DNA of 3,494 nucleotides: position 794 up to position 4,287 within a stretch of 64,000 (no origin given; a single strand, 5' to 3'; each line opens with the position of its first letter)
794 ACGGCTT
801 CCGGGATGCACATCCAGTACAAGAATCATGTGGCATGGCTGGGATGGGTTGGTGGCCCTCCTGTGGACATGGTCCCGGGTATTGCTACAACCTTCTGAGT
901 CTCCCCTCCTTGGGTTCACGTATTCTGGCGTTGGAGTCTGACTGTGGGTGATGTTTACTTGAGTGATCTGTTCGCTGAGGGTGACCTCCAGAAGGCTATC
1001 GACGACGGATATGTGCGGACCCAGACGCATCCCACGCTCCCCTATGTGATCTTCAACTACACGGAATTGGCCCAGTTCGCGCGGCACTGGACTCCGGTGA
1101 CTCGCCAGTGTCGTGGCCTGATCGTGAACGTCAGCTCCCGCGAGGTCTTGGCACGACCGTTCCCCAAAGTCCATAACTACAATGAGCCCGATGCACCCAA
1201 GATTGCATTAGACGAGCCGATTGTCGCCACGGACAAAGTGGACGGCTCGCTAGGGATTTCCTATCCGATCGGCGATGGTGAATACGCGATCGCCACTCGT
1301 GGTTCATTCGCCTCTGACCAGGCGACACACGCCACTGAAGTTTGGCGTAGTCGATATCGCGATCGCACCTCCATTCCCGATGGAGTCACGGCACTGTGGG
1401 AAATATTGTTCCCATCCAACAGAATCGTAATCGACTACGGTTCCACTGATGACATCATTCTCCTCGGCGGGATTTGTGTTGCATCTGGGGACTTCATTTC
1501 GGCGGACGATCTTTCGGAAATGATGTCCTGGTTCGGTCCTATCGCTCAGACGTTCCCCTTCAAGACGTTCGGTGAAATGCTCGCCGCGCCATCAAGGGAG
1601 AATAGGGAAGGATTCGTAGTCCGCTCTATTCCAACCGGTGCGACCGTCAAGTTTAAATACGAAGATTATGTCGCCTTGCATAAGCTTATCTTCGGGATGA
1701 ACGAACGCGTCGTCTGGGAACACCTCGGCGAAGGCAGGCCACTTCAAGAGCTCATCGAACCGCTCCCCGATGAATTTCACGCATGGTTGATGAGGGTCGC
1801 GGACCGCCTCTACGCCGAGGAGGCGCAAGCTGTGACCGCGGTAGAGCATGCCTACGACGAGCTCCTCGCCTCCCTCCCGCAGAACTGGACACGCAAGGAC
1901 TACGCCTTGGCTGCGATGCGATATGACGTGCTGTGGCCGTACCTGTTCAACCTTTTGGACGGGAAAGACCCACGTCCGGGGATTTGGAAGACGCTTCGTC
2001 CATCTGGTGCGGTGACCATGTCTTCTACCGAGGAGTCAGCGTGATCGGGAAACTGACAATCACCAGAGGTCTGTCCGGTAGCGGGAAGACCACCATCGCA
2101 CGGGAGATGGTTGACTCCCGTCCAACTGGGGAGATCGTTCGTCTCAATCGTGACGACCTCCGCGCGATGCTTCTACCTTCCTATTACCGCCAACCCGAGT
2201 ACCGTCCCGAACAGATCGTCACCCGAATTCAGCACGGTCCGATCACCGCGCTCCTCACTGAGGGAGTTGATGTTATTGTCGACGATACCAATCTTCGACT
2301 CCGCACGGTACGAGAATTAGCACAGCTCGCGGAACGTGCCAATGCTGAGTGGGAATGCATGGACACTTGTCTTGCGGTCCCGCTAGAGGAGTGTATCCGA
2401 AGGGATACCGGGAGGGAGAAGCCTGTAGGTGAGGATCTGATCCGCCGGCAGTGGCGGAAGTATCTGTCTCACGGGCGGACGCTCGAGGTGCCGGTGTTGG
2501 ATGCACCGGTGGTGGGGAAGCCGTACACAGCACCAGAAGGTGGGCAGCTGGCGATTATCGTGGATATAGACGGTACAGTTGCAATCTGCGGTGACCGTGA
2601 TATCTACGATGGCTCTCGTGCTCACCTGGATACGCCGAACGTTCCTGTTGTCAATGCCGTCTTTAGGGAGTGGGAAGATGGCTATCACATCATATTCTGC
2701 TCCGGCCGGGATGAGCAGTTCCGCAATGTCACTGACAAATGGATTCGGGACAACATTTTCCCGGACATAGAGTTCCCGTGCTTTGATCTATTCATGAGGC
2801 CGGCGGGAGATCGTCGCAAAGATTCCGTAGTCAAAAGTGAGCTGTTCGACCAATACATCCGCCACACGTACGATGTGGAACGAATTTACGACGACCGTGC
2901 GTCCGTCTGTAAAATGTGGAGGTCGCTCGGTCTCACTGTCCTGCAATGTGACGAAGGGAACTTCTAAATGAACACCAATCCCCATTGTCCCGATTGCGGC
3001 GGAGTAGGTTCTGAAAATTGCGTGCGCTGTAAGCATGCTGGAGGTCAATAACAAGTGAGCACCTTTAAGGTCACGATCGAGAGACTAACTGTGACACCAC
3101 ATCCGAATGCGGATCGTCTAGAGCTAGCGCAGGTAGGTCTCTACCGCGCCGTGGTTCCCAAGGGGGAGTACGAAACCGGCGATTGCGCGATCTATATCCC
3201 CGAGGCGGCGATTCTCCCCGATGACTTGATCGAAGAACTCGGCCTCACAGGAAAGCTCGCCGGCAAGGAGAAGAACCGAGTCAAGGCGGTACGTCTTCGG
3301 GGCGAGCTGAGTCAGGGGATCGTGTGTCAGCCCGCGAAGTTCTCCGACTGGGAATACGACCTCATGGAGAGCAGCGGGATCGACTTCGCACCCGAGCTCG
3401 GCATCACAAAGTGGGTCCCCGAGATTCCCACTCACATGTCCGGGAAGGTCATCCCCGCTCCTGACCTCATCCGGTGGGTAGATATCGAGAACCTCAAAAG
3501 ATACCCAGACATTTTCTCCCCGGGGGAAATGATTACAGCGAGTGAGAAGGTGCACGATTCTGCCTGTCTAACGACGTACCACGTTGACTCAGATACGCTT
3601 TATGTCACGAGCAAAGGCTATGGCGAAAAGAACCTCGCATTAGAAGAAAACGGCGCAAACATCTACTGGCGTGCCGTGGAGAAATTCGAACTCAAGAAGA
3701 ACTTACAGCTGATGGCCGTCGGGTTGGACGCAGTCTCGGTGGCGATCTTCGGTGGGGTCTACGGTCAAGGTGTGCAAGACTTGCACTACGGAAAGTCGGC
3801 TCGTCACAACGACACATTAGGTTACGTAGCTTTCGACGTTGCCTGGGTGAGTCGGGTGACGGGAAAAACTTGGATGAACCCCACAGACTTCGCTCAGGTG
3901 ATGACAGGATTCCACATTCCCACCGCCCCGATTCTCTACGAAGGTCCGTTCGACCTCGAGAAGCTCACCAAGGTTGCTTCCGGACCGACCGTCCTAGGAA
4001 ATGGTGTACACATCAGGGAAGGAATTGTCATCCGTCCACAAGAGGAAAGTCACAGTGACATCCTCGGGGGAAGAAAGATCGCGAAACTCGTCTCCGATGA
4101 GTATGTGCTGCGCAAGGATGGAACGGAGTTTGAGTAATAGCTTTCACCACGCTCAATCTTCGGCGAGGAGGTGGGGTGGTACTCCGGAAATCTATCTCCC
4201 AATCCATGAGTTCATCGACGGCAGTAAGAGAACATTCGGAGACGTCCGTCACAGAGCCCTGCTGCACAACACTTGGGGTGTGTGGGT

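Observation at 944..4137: Three-gene RNA repair cassette: Rnl1-like ligase, Pnkp, and an Rnl5/DraRnl-type ligase with N-terminal tRNA-binding-like OB domain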

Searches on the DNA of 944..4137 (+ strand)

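Call 5: search_dna_similar(query=window:944-4137:+, collection=phages, mode=near, max_rows=25)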
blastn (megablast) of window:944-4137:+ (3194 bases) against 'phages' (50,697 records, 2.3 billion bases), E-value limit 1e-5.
No match.

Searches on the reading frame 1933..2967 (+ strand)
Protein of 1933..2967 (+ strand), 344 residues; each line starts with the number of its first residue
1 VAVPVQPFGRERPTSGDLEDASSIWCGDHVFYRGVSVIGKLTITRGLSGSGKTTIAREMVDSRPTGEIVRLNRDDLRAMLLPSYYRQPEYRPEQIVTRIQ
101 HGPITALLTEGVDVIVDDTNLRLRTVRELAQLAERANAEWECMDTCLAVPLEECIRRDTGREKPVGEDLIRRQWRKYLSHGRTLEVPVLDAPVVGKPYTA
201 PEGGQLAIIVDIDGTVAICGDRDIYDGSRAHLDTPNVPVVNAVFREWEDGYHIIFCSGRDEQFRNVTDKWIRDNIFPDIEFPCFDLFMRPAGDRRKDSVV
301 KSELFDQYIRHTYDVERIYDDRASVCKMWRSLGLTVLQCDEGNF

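Call 3: search_protein_families(library=pfam, proteins=[window:1933-2967:+], max_evalue=0.1)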
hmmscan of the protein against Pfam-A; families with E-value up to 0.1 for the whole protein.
window:1933-2967:+ (344 aa): 8 families
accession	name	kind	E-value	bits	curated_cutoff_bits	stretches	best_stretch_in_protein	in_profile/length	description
PF25109.1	HAD_PNKP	-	1.6e-44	152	27.6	1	207-344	3-143/143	Polynucleotide kinase PNKP phosphatase domain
PF13671.12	AAA_33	-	4.6e-20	72.8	27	1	41-179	1-138/143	AAA domain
PF06414.18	Zeta_toxin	-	7.1e-06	26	22.3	1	46-137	23-121/199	Zeta toxin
PF24694.1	LNS2_PITM1-3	-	6.7e-05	23.4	27.7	1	208-333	1-114/124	PITM 1-3, LNS2 domain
PF13238.12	AAA_18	-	0.0043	17.9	29.4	1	46-163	5-113/128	AAA domain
PF07931.18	CPT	-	0.0097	16.2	22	1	39-161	1-128/172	Chloramphenicol phosphotransferase-like protein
PF01583.26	APS_kinase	-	0.014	15.8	21.1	1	45-159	8-119/152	Adenylylsulphate kinase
PF03767.20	Acid_phosphat_B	-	0.025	14.5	27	0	246-315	132-198/230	HAD superfamily, subfamily IIIB (Acid phosphatase)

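Call 4: search_protein_families(library=phrogs, proteins=[window:1933-2967:+], max_evalue=0.01)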
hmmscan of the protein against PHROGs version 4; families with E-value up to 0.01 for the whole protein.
window:1933-2967:+ (344 aa): 5 families
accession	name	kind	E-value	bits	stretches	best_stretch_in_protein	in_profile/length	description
phrog_505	-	other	2.3e-83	281.1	1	40-344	3-295/295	polynucleotide kinase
phrog_415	-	other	8e-26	92.1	1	206-342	22-167/218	polynucleotide kinase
phrog_2071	-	other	2e-10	41.9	1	40-177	17-141/282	ATPase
phrog_6931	-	unknown function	8.4e-05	22.9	1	40-176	186-324/343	-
phrog_4889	-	other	0.00019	21.9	1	223-334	34-146/339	polynucleotide kinase/phosphorylase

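Call 74: search_solved_structures(query=window:2041-2967:+, max_evalue=0.001, show_alignments=1)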
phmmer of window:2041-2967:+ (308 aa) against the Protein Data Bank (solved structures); distinct sequences matched with E-value up to 0.001: 6.
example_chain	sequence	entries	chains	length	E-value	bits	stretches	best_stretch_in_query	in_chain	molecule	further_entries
4xrp_A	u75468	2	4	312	1.1e-33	119.9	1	4-308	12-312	Pnkp1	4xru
1ltq_A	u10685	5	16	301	1.7e-28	102.9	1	4-308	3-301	POLYNUCLEOTIDE KINASE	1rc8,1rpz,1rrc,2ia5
5uj0_A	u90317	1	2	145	1.3e-16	63.9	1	171-308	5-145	Polynucleotide kinase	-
1ly1_A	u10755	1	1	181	7.2e-11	45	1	4-190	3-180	polynucleotide kinase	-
3a4l_A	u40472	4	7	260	0.00066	22.2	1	5-147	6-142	L-seryl-tRNA(Sec) kinase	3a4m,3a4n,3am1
3adb_A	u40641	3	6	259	0.00068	22.1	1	5-147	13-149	L-seryl-tRNA(Sec) kinase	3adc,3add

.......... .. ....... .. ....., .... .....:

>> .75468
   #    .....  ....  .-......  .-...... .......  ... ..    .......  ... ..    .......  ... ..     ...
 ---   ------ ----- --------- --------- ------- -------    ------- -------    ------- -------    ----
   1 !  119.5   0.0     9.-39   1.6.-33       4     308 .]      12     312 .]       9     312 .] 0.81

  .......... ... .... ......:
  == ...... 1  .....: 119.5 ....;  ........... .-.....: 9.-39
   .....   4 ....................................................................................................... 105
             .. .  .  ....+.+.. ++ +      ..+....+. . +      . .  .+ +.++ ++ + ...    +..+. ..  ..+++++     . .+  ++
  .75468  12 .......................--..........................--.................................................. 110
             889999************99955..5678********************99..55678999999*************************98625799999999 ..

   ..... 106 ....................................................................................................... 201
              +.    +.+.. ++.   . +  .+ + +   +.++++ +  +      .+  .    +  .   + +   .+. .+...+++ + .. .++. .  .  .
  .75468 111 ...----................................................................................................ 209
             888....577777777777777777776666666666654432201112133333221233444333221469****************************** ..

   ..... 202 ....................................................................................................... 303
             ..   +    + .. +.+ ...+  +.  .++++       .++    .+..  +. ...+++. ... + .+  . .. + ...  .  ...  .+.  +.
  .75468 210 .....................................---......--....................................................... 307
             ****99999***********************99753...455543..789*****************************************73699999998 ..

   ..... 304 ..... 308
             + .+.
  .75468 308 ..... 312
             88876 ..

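Call 82: search_protein_families(library=ncbifam, proteins=[window:2041-2967:+], max_evalue=0.001)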
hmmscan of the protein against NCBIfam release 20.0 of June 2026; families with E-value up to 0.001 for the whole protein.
window:2041-2967:+ (308 aa): 5 families
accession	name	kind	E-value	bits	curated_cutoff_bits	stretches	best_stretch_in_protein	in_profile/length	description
TIGR03574.1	selen_PSTK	equivalog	4.9e-12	45.8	290.5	1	6-141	2-132/249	L-seryl-tRNA(Sec) kinase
NF005255.0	PRK06762.2-2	equivalog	0.00015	21.7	140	0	1-45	1-44/163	hypothetical protein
NF004041.0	PRK05541.1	subfamily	0.00019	21.6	127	1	9-122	13-119/176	adenylyl-sulfate kinase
NF005252.0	PRK06762.1-3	equivalog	0.00033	20.4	258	1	4-125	12-125/189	hypothetical protein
NF005257.0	PRK06762.3-2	equivalog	0.00067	19.4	202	0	2-41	4-42/170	hypothetical protein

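Call 83: search_protein_families(library=padloc, proteins=[window:2041-2967:+], max_evalue=0.001)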
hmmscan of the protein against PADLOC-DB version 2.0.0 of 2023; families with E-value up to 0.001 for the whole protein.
window:2041-2967:+ (308 aa): 0 families

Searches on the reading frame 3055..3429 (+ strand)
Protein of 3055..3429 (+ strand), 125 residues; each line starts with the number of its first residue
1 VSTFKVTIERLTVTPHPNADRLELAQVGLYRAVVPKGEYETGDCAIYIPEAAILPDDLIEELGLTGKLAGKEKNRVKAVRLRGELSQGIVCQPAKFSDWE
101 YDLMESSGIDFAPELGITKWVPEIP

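Call 34: search_solved_structures(query=A2, max_evalue=10, show_alignments=0)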
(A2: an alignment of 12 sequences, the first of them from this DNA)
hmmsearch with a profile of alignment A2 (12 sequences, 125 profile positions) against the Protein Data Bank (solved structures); distinct sequences matched with E-value up to 10: 14.
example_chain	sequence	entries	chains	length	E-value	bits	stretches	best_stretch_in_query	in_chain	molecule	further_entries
6vt1_A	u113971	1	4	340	4.1e-10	42.9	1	13-124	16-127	RNA Ligase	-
6vt8_A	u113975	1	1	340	4.3e-10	42.8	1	13-124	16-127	RNA Ligase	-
5cot_A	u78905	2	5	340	4.3e-10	42.8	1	13-124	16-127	Naegleria gruberi RNA ligase | RNA ligase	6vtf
6vt4_A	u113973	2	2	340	4.3e-10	42.8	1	13-124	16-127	RNA Ligase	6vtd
6vt3_A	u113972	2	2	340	4.3e-10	42.8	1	13-124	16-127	RNA Ligase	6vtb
6vt0_A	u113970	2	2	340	4.3e-10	42.8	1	13-124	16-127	RNA Ligase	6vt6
5cou_A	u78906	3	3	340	4.3e-10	42.8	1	13-124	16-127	Naegleria gruberi RNA ligase | RNA ligase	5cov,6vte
6vt9_A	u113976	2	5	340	4.4e-10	42.8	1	13-124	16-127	RNA ligase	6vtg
6vt5_A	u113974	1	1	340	4.4e-09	39.6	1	13-124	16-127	RNA Ligase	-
6p8t_A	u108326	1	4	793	0.35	14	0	6-27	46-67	Phenylalanine--tRNA ligase beta subunit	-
7n8y_B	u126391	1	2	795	0.99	12.6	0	75-97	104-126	Phenylalanine--tRNA ligase beta subunit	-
3pco_B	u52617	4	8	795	1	12.5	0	75-97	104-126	Phenylalanyl-tRNA synthetase, beta chain | Phenylalanine--tRNA ligase beta subunit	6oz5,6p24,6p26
2rhs_B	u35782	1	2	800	1.4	12.1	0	66-96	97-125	Phenylalanyl-tRNA synthetase beta chain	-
7e3q_A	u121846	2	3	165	1.9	11.7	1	24-68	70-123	tRNA (cytidine(34)-2'-O)-methyltransferase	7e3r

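Call 35: search_protein_families(library=pfam, proteins=[window:3055-3429:+], max_evalue=10)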
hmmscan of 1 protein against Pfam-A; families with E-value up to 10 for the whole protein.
seq(125 aa): 2 families
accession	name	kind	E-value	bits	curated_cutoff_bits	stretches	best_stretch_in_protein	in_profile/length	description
PF21189.3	PHA02142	-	5.2e-13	49.7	27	1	6-90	2-89/92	PHA02142 OB-fold domain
PF01588.26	tRNA_bind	-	0.098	13.2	27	1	76-97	57-78/96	Putative tRNA binding domain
